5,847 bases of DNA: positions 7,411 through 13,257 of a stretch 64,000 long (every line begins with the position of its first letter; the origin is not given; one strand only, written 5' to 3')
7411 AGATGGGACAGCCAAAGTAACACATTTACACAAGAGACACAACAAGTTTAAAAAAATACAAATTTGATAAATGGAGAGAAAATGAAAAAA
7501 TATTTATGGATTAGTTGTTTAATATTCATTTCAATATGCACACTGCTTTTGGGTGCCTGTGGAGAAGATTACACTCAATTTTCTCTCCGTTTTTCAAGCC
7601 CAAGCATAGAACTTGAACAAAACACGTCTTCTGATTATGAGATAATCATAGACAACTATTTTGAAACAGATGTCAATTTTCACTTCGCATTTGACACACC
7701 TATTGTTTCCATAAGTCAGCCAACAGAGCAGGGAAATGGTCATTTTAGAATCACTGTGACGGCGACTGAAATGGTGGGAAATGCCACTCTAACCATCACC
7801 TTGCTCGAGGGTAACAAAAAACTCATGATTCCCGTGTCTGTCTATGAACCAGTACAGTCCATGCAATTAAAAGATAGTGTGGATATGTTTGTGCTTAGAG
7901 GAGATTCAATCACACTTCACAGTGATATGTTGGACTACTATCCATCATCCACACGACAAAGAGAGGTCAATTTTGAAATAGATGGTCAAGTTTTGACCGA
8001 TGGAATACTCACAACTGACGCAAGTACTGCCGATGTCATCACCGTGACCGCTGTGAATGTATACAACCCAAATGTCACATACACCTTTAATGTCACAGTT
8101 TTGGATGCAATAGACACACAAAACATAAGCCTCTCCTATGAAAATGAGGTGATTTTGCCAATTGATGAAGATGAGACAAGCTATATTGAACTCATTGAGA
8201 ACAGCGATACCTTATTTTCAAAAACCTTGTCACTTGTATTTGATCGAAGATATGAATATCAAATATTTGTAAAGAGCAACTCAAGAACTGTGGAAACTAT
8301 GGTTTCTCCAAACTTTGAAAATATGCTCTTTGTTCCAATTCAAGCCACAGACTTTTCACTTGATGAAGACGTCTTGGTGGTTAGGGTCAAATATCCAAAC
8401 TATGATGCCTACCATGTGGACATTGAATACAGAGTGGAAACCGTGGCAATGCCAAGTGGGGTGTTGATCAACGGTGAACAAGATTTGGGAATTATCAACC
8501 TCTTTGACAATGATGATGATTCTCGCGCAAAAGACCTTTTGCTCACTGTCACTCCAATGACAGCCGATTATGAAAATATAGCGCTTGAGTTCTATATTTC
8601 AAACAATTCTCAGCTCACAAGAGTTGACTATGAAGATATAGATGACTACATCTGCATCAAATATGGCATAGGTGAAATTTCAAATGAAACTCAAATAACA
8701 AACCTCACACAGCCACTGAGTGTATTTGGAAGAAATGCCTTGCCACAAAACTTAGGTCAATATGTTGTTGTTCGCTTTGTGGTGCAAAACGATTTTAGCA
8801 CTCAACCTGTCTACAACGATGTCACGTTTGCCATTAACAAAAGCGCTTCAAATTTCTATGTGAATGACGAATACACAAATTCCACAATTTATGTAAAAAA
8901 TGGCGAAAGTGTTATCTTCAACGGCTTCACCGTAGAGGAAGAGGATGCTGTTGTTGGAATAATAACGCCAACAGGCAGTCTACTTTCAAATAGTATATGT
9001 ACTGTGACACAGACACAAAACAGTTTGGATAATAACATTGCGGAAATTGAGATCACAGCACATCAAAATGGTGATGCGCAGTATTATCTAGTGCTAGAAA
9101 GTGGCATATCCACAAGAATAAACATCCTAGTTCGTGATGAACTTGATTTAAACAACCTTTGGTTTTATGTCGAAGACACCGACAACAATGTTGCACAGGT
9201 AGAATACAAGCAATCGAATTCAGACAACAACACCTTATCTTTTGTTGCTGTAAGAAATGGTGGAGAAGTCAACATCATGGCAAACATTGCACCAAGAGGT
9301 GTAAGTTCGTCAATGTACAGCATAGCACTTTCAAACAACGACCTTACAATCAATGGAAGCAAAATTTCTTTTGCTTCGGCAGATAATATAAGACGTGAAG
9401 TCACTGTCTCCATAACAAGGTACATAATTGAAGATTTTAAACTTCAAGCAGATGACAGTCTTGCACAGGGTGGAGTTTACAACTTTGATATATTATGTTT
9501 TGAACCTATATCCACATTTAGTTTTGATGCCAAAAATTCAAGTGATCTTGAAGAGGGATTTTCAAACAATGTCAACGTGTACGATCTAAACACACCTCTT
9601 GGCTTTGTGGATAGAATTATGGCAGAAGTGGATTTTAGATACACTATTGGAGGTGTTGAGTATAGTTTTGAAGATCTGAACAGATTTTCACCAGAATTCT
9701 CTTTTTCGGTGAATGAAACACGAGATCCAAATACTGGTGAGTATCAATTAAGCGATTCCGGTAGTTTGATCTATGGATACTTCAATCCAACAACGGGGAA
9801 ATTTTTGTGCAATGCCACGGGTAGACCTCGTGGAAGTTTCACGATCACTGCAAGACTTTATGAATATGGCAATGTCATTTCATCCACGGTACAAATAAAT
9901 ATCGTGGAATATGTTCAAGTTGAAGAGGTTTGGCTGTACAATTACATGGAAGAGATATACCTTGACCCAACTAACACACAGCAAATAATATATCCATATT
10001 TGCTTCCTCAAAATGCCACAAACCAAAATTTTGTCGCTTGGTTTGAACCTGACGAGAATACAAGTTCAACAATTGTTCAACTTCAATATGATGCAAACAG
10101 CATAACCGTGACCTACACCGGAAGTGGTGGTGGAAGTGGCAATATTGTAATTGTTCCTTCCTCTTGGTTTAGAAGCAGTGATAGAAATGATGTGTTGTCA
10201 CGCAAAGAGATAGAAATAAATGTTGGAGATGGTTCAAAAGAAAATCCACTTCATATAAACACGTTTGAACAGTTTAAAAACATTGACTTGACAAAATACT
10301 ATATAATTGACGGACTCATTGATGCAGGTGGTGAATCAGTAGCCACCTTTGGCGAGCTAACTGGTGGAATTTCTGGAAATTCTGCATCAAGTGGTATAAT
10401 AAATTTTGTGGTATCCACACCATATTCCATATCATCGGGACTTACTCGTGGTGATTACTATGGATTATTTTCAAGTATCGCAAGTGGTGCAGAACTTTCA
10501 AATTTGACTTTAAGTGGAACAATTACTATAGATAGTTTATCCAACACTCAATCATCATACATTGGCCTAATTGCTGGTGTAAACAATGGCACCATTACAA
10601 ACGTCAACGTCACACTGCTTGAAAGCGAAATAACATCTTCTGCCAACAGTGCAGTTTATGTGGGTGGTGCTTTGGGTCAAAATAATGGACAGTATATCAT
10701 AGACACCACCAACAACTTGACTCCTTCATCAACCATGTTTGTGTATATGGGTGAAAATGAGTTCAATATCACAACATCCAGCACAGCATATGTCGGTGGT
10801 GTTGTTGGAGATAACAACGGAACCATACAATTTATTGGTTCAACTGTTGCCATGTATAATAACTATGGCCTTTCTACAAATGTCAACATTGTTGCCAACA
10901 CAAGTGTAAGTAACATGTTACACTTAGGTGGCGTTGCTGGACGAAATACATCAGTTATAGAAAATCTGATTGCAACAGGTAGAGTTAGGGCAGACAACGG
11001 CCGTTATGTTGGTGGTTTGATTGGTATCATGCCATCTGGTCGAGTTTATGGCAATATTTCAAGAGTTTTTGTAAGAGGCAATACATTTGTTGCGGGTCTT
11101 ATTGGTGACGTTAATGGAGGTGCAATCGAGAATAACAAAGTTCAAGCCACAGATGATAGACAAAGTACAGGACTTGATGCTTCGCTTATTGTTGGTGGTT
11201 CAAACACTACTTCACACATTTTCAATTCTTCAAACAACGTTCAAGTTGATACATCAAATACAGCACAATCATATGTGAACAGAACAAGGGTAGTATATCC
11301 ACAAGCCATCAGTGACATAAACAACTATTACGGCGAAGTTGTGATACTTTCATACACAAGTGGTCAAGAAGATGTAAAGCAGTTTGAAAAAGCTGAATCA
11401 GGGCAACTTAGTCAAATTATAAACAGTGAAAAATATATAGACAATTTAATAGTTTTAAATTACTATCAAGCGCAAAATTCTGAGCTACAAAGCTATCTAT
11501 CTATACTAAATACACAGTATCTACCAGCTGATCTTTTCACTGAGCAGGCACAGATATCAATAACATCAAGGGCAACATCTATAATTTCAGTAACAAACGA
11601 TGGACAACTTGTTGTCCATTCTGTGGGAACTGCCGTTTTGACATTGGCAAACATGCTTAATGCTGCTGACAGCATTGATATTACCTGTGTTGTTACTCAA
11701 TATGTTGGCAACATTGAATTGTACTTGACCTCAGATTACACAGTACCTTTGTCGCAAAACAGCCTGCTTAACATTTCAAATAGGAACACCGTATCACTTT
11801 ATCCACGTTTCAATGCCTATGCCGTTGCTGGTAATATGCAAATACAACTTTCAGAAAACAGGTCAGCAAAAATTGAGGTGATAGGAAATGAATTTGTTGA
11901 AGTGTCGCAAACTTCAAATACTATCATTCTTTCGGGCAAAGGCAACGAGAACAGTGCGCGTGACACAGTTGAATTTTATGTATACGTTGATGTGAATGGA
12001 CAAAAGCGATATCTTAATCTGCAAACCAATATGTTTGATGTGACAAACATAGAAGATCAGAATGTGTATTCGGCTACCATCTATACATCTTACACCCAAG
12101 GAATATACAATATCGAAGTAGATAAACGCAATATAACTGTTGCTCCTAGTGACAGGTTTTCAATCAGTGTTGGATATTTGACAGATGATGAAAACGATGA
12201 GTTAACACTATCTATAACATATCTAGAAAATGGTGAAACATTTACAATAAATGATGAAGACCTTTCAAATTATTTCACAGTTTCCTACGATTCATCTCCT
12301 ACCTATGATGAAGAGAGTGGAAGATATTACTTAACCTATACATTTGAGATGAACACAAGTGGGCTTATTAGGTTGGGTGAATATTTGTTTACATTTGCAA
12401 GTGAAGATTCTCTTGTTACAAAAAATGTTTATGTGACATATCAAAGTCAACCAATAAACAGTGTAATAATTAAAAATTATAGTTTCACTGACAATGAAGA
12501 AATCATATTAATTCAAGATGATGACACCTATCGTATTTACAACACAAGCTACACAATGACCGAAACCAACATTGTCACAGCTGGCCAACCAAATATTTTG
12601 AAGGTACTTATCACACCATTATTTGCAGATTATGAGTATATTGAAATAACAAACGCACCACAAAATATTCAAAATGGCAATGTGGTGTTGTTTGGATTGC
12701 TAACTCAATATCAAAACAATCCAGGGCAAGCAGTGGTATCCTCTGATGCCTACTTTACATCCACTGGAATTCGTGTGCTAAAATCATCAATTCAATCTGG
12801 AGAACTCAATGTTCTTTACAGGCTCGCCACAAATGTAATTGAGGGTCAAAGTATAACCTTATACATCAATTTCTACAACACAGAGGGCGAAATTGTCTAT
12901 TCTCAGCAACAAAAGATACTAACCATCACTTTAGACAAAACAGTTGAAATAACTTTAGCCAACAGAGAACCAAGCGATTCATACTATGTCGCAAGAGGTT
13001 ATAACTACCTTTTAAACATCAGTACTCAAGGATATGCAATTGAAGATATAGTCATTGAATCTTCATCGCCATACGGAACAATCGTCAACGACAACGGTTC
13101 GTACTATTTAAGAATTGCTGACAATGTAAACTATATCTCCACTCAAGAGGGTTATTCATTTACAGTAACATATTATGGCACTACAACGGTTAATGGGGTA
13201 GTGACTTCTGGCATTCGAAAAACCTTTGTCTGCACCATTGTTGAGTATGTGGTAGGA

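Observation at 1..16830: Two tandem giant GLUG/beta-helix genes forming one operon of more than 5500 codons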

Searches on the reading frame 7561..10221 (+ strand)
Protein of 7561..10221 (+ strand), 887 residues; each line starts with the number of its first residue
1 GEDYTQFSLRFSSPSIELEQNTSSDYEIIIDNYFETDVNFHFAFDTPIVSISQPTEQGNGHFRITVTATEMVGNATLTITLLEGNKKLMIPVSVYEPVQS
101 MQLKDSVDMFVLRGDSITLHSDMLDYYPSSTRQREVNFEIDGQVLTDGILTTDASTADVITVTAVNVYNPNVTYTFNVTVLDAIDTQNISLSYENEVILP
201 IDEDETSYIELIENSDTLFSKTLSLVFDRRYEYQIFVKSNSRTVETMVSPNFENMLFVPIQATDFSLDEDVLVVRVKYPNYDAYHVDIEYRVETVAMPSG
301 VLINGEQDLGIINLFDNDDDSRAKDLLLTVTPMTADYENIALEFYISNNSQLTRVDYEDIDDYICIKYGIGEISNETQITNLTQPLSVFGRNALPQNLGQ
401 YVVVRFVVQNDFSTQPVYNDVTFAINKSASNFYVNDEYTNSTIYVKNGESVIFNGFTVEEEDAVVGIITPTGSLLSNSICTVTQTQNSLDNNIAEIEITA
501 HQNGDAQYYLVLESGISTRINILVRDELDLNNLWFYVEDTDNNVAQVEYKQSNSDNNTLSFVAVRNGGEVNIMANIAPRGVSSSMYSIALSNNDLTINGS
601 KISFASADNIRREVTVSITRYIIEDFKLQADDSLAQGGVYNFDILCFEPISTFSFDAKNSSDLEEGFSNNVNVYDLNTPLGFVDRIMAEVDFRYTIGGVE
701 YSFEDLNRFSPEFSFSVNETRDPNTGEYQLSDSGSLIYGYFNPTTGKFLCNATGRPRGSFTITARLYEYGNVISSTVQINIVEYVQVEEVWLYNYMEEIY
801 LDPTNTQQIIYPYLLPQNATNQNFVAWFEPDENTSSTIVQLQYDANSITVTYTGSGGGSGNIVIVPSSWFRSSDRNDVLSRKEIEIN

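Call 82: predict_structure(alignment_id=A4)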
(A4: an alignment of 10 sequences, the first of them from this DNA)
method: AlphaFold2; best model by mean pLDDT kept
length: 887 residues; sequences in the alignment: 10
mean_pLDDT: 78.7   pTM: 0.45
mean pLDDT of the five models: 78.7, 78.6, 77.9, 77.3, 76.1
residues with pLDDT >= 90: 193; 70-90: 504; 50-70: 120; < 50: 70
segments of 3 or more residues with pLDDT < 50: 1-3, 84-94, 678-686, 784-822
pLDDT, mean of each block of 10 residues (from residue 1): 58 79 86 69 80 84 85 75 44 63 85 89 87 88 87 90 90 91 87 90 88 86 90 92 86 87 89 91 90 91 87 85 89 88 89 91 90 87 89 85 92 85 87 85 91 85 79 86 68 82 91 85 88 79 80 73 83 82 85 85 84 86 88 62 84 83 74 59 53 82 66 86 84 75 85 68 80 84 45 26 30 37 60 53 56 55 70 64 71
secondary structure, 60 per line:
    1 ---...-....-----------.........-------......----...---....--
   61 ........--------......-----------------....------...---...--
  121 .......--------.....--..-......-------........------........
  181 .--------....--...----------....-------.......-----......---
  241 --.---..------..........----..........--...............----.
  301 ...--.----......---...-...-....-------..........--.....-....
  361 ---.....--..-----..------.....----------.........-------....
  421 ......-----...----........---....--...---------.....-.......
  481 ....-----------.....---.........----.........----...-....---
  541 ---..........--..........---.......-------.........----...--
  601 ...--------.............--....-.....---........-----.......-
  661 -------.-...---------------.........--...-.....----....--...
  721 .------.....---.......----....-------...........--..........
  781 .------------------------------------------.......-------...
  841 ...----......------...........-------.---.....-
elements in order (helices of 4 or more, strands of 3 or more residues): E8-11 E23-31 E39-44 E49-51 E55-58 E61-68 E77-82 E100-103 E110-112 E116-118 E124-127 E136-140 E149-151 E159-166 E173-181 E190-193 E196-198 E209-212 E220-226 E232-237 E255-261 E269-278 E281-295 E300-303 E311-316 E324-326 E328-331 E339-348 E351-355 H357-360 E364-368 E386-390 E401-409 E417-426 E432-434 E442-446 E450-453 E456-458 E468-472 H474-479 E480-484 E496-500 E504-512 E517-525 E534-537 E544-553 E556-565 E569-575 E586-591 E596-598 E601-603 E612-624 E627-630 H632-636 E640-647 E653-659 E670-672 E688-696 E699-701 H703-707 E712-715 E718-721 E728-732 E736-742 E747-750 E758-768 E771-781 E824-830 E838-843 E848-853 E860-866 E882-886

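Call 84: fold_search(model_id=the predicted structure, library=pdb)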
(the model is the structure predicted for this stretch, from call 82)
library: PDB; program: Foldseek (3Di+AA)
matches with E <= 10: 1965; with E <= 0.001: 203
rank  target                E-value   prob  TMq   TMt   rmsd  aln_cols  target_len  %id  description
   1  7r5k_10               1.4e-18  1.00  0.20  0.12  42.6      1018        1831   10  Human nuclear pore complex (constricted) (released 2022-06-22)
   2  9hcj_10               4.2e-17  1.00  0.17  0.11  45.8      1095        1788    8  D. discoideum nuclear pore complex (released 2024-12-25)
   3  3b43                  5.8e-16  1.00  0.17  0.24  28.4       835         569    7  I-band fragment I65-I70 from titin (released 2008-01-22)
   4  7sqc_O0               2.3e-14  1.00  0.13  0.11  42.4       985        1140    8  Ciliary C1 central pair apparatus isolated from Chlamydomonas reinhardtii (released 2022-04-13)
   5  3q2w_A                5.0e-13  1.00  0.15  0.21  17.9       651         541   12  Crystal structure of mouse N-cadherin ectodomain (released 2011-02-23)
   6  7a7d_a                2.2e-12  1.00  0.17  0.24  16.7       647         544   12  Cadherin fit into cryo-ET map (released 2020-12-23)
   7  6qx4_B                2.7e-12  1.00  0.14  0.19  44.4       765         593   10  Structure of the Bacillus anthracis Sap S-layer assembly domain (released 2019-07-31)
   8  9g93_A                3.5e-12  1.00  0.18  0.24  35.7       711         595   12  CryoET structure of the in vitro grown Bacillus anthracis Sap S-layer (released 2024-12-18)
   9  6vg1_B                4.5e-12  1.00  0.16  0.21  35.2       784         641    9  xenopus protocadherin 8.1 EC1-6 (released 2020-03-11)
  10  5oj2_B                5.2e-12  1.00  0.12  0.14  52.3       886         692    9  Crystal structure of the chicken MDGA1 ectodomain (released 2017-08-23)
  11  5oj2_A                9.9e-12  1.00  0.11  0.14  52.6       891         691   10  Crystal structure of the chicken MDGA1 ectodomain (released 2017-08-23)
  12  6vg4_A                1.7e-11  1.00  0.16  0.20  27.1       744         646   12  Human protocadherin 10 ectodomain (released 2020-03-11)
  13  7stz_C                5.1e-11  1.00  0.16  0.24  17.5       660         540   10  Crystal Structure of Human E-cadherin EC1-5 bound by mouse monoclonal antibody Fab mAb-1_19A11 (released 2022-01-26)
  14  5erd_A                9.9e-11  1.00  0.15  0.20  18.2       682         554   10  Crystal structure of human Desmoglein-2 ectodomain (released 2016-06-22)
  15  6qx4_A                1.0e-10  1.00  0.14  0.19  44.5       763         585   10  Structure of the Bacillus anthracis Sap S-layer assembly domain (released 2019-07-31)
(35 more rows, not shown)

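Call 106: search_solved_structures(query=A4, max_evalue=1)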
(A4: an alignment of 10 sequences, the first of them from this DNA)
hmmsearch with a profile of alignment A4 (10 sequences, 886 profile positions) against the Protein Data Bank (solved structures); distinct sequences matched with E-value up to 1: 5.
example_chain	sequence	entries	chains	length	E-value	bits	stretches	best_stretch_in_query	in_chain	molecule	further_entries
4uj7_A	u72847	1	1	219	0.00011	23.6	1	12-104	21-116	SURFACE LAYER PROTEIN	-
4uid_A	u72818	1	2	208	0.0013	20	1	12-94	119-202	SURFACE LAYER PROTEIN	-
5fu4_A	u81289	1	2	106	0.0039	18.5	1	805-869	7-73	CBM74-RFGH5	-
5aot_A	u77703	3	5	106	0.004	18.4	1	805-869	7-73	Carbohydrate binding module | CBM74-RFGH5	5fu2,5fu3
5aos_A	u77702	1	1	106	0.0043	18.4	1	805-869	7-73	Carbohydrate binding module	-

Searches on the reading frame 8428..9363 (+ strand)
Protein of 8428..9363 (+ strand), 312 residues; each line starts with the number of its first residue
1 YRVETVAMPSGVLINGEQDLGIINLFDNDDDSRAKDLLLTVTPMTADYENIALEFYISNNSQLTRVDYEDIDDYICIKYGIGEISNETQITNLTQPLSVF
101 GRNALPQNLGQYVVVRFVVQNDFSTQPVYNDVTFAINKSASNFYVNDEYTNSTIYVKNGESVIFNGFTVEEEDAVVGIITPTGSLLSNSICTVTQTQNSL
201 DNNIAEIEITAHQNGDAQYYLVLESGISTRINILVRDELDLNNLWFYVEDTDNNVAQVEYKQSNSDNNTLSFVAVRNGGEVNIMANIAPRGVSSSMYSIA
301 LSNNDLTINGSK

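Call 43: search_protein_families(library=pfam, proteins=[window:8428-9363:+], max_evalue=1)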
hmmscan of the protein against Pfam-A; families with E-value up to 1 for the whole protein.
window:8428-9363:+ (312 aa): 1 family
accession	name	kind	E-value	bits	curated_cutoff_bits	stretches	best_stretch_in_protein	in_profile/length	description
PF09162.16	Tap-RNA_bind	-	0.0055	17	24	0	128-154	28-54/80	Tap, RNA-binding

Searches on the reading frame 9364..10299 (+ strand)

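Call 43: search_protein_families(library=pfam, proteins=[window:9364-10299:+], max_evalue=1)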
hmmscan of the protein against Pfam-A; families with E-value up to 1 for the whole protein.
window:9364-10299:+ (312 aa): 1 family
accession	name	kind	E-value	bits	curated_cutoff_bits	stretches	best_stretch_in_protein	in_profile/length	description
PF16640.11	Big_3_5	-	0.024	15.6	35.5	0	112-175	16-79/88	Bacterial Ig-like domain (group 3)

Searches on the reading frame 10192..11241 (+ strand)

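Call 14: search_protein_families(library=pfam, proteins=[window:10192-11241:+], max_evalue=10)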
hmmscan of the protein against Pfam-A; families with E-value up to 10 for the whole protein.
window:10192-11241:+ (350 aa): 1 family
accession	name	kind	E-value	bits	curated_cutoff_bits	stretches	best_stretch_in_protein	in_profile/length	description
PF07581.17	Glug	-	0.014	16.2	20.5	3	244-265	4-27/28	The GLUG motif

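Call 43: search_protein_families(library=pfam, proteins=[window:10300-11235:+], max_evalue=1)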
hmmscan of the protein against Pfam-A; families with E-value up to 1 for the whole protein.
window:10300-11235:+ (312 aa): 1 family
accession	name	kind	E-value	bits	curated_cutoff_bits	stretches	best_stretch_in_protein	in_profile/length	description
PF07581.17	Glug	-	0.012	16.4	20.5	2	208-229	4-27/28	The GLUG motif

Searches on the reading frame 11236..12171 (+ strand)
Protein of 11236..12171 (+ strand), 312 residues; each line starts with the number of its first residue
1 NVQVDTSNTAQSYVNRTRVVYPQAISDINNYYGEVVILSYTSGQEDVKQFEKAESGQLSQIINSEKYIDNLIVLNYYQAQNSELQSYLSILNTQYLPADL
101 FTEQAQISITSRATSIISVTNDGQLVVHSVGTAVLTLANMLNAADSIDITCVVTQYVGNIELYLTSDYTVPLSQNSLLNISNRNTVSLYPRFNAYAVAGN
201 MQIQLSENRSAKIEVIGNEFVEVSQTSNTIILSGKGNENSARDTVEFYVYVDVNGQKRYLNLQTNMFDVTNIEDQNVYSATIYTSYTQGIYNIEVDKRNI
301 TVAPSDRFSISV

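Call 43: search_protein_families(library=pfam, proteins=[window:11236-12171:+], max_evalue=1)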
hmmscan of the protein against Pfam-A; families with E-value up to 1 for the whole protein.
window:11236-12171:+ (312 aa): 2 families
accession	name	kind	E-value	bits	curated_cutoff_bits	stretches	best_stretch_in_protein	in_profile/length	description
PF01205.25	UPF0029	-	0.16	12.4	27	1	130-162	58-90/107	Uncharacterized protein family UPF0029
PF02465.23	FliD_N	-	0.68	11.1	24.8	0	48-138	10-94/97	Flagellar hook-associated protein 2 N-terminus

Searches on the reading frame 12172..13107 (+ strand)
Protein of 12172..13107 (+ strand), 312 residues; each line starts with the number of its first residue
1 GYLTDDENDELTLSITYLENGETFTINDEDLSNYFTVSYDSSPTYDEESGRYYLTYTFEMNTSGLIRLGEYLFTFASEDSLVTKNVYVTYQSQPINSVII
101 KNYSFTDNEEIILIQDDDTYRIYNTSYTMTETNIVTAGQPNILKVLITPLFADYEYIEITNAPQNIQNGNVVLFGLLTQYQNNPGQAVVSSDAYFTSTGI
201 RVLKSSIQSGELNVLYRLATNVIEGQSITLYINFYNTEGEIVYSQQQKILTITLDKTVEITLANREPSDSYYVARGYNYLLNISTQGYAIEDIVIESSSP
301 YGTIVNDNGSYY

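Call 43: search_protein_families(library=pfam, proteins=[window:12172-13107:+], max_evalue=1)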
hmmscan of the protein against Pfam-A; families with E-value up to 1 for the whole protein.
window:12172-13107:+ (312 aa): 2 families
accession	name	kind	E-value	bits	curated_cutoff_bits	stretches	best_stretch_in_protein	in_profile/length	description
PF01129.24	ART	-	0.0067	16.2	22.3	1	58-134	135-212/222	NAD:arginine ADP-ribosyltransferase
PF23819.1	DUF7189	-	0.074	13.7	27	1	93-119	23-49/68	Family of unknown function (DUF7189)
